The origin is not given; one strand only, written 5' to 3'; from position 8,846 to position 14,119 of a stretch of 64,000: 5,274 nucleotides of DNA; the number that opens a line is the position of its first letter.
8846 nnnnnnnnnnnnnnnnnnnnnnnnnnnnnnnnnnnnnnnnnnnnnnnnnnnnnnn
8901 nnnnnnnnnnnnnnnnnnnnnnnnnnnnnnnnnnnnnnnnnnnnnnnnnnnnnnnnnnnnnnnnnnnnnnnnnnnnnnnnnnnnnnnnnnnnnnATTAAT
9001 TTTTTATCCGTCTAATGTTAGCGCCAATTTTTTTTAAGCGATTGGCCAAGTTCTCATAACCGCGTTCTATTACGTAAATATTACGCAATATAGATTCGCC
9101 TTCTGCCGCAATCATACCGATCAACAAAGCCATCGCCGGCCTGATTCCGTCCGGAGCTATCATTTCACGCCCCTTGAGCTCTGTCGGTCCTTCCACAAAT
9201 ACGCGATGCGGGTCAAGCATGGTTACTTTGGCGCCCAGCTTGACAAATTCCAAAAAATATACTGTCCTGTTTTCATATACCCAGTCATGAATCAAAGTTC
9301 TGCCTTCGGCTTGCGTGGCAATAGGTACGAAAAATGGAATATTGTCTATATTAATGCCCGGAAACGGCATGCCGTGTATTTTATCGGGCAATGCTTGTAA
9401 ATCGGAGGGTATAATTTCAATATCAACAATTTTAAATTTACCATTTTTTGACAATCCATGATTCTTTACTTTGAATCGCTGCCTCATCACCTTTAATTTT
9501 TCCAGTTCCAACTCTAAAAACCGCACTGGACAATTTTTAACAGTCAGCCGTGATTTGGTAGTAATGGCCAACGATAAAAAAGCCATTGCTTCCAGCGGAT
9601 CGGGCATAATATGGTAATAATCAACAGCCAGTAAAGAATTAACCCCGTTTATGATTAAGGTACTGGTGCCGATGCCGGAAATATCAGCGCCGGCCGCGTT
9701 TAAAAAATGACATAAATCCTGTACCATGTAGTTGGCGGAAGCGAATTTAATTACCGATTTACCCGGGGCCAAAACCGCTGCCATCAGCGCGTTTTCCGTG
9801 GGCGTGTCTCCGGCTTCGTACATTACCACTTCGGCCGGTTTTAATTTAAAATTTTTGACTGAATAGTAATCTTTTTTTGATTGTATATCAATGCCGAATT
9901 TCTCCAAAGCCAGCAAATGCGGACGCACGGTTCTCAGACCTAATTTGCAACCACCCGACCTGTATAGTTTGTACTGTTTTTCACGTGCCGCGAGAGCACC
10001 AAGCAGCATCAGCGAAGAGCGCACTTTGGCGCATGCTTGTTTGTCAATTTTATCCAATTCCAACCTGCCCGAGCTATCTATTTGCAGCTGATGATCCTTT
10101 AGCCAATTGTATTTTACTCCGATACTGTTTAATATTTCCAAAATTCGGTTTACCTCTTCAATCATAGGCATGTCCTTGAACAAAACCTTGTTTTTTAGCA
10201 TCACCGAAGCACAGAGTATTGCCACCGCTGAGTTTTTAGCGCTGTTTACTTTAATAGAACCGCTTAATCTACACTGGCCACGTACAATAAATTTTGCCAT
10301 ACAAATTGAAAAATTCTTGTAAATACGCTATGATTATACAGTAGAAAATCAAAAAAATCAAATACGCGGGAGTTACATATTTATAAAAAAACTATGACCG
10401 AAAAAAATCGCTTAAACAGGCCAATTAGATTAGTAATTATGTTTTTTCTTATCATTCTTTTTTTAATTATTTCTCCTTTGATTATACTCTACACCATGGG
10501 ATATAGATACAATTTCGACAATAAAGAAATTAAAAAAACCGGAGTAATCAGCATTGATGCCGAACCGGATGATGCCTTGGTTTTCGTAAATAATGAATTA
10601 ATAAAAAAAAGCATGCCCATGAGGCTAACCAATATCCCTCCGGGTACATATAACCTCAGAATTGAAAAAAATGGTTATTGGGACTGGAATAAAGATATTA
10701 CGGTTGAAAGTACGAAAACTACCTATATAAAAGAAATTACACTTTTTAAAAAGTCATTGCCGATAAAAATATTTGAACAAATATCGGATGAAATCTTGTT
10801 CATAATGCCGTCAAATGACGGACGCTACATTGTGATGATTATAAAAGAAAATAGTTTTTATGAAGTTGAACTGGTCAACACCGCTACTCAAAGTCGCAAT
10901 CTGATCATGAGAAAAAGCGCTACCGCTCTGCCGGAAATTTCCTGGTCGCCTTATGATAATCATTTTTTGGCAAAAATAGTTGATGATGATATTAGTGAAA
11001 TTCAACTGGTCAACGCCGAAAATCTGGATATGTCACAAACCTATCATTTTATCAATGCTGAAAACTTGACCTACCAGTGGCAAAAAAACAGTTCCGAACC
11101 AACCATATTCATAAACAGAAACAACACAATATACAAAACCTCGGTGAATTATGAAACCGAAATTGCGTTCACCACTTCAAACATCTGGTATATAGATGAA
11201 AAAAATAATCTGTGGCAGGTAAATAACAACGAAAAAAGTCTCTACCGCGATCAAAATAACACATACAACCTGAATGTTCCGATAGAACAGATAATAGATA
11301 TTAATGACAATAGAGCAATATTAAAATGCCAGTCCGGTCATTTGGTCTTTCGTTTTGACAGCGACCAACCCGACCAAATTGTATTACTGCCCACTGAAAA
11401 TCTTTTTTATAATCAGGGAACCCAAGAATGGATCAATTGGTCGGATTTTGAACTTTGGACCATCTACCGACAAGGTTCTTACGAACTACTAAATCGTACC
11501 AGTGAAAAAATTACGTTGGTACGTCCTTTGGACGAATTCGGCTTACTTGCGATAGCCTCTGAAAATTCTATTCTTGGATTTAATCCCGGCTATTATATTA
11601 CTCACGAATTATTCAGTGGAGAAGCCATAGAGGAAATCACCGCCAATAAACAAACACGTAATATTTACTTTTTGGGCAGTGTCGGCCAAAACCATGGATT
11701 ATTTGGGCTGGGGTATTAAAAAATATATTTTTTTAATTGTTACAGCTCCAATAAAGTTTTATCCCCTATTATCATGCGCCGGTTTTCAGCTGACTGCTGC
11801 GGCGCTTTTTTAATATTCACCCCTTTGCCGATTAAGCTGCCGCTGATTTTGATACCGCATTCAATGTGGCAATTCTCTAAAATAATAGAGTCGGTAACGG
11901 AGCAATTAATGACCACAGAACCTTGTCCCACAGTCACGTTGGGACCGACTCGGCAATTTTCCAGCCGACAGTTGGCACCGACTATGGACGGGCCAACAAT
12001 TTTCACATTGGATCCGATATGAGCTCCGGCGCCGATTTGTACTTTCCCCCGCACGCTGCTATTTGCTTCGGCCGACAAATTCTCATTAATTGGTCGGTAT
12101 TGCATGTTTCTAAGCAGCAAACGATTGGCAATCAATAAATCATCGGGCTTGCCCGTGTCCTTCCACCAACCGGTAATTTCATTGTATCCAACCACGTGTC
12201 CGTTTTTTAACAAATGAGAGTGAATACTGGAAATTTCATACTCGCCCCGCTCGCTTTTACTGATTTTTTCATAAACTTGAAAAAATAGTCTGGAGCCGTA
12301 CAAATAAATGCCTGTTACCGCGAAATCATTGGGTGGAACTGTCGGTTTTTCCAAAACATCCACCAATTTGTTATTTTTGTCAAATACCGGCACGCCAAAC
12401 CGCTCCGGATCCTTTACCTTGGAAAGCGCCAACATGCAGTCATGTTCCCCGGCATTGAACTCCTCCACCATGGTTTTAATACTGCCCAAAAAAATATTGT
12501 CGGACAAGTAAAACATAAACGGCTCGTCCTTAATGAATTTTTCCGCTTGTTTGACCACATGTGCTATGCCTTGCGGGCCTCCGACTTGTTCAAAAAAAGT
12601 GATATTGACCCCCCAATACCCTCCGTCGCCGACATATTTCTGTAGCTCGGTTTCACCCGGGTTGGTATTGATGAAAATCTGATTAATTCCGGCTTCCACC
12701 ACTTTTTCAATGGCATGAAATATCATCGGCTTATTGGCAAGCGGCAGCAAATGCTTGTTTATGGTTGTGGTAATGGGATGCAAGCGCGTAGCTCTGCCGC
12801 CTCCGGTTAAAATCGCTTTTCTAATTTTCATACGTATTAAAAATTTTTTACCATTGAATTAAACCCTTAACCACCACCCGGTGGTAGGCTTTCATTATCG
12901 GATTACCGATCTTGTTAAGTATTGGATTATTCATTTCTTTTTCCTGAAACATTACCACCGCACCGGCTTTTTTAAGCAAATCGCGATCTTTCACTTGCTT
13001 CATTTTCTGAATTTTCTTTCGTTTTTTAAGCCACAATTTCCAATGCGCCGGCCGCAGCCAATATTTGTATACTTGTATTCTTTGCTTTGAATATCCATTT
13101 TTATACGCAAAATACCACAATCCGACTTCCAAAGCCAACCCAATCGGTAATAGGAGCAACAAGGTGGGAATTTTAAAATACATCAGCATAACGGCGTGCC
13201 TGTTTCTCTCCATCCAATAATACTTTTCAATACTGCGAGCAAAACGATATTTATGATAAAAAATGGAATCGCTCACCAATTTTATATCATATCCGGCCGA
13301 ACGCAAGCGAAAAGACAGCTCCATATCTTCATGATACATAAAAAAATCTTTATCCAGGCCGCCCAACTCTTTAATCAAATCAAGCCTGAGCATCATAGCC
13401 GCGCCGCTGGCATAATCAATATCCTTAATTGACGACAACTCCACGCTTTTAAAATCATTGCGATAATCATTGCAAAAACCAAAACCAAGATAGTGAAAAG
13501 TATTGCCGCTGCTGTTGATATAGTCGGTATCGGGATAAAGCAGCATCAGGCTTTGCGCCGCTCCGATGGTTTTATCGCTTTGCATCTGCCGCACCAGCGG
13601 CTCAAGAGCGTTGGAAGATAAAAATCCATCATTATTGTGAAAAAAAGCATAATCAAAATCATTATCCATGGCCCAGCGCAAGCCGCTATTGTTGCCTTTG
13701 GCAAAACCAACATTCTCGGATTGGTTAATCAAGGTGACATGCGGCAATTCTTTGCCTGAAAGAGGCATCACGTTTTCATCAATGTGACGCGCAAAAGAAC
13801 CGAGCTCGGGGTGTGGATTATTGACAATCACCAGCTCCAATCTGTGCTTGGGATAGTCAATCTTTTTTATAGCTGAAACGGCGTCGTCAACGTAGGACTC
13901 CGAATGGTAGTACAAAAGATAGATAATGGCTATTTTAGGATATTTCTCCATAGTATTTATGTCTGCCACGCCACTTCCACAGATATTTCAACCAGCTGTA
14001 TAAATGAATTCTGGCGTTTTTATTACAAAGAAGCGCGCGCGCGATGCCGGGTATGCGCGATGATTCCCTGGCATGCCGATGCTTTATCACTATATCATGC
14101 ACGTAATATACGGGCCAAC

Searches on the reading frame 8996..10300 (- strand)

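Call 18: search_protein_families(library=pfam, proteins=[window:8996-10300:-], max_evalue=0.00001)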
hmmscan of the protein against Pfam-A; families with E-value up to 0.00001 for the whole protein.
window:8996-10300:- (434 aa): 1 family
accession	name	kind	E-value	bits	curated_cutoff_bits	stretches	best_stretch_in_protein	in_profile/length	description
PF00275.25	EPSP_synthase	-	8.6e-46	156.9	22.8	1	7-421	2-416/417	EPSP synthase (3-phosphoshikimate 1-carboxyvinyltransferase)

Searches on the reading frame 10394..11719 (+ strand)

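Call 18: search_protein_families(library=pfam, proteins=[window:10394-11719:+], max_evalue=0.00001)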
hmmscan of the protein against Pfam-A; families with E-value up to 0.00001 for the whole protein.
window:10394-11719:+ (441 aa): 1 family
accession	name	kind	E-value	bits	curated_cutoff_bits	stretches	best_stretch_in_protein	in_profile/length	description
PF08308.17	PEGA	-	9.8e-11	41.9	20.8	1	50-112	2-63/71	PEGA domain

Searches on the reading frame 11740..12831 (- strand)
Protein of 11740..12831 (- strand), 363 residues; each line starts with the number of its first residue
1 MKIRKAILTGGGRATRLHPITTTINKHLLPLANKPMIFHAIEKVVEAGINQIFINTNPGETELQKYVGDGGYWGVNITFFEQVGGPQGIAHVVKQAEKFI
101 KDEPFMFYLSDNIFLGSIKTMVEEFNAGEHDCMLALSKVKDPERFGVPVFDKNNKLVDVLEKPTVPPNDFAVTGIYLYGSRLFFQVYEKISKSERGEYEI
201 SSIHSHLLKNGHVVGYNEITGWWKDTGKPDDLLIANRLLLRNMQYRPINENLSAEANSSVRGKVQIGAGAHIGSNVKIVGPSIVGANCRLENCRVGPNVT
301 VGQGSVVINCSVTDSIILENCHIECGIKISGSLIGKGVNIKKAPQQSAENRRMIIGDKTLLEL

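Call 18: search_protein_families(library=pfam, proteins=[window:11740-12831:-], max_evalue=0.00001)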
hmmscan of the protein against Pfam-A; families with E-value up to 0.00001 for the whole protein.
window:11740-12831:- (363 aa): 4 families
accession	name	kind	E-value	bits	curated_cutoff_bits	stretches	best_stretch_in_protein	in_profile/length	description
PF00483.29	NTP_transferase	-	2e-47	162.3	21.2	1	5-239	1-242/245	Nucleotidyl transferase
PF25084.1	LbH_EIF2B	-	2.3e-10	40.9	54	1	291-343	14-67/105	EIF2B subunit epsilon LbH domain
PF00132.30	Hexapep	-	8.2e-09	35.2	27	0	250-278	6-34/36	Bacterial transferase hexapeptide (six repeats)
PF12804.13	NTP_transf_3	-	1.5e-08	35.4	27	1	7-135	2-121/160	MobA-like NTP transferase domain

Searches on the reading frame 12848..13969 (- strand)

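Call 18: search_protein_families(library=pfam, proteins=[window:12848-13969:-], max_evalue=0.00001)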
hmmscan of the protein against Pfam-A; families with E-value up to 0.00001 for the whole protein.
window:12848-13969:- (373 aa): 3 families
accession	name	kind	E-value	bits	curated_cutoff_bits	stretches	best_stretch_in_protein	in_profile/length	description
PF13632.12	Glyco_trans_2_3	-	6.6e-10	39.6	27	1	110-261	4-142/198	Glycosyl transferase family group 2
PF13641.12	Glyco_tranf_2_3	-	1.6e-09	38.6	27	1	21-249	10-219/230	Glycosyltransferase like family 2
PF00535.33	Glycos_transf_2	-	8.5e-09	36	23.3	1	20-167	6-132/168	Glycosyl transferase family 2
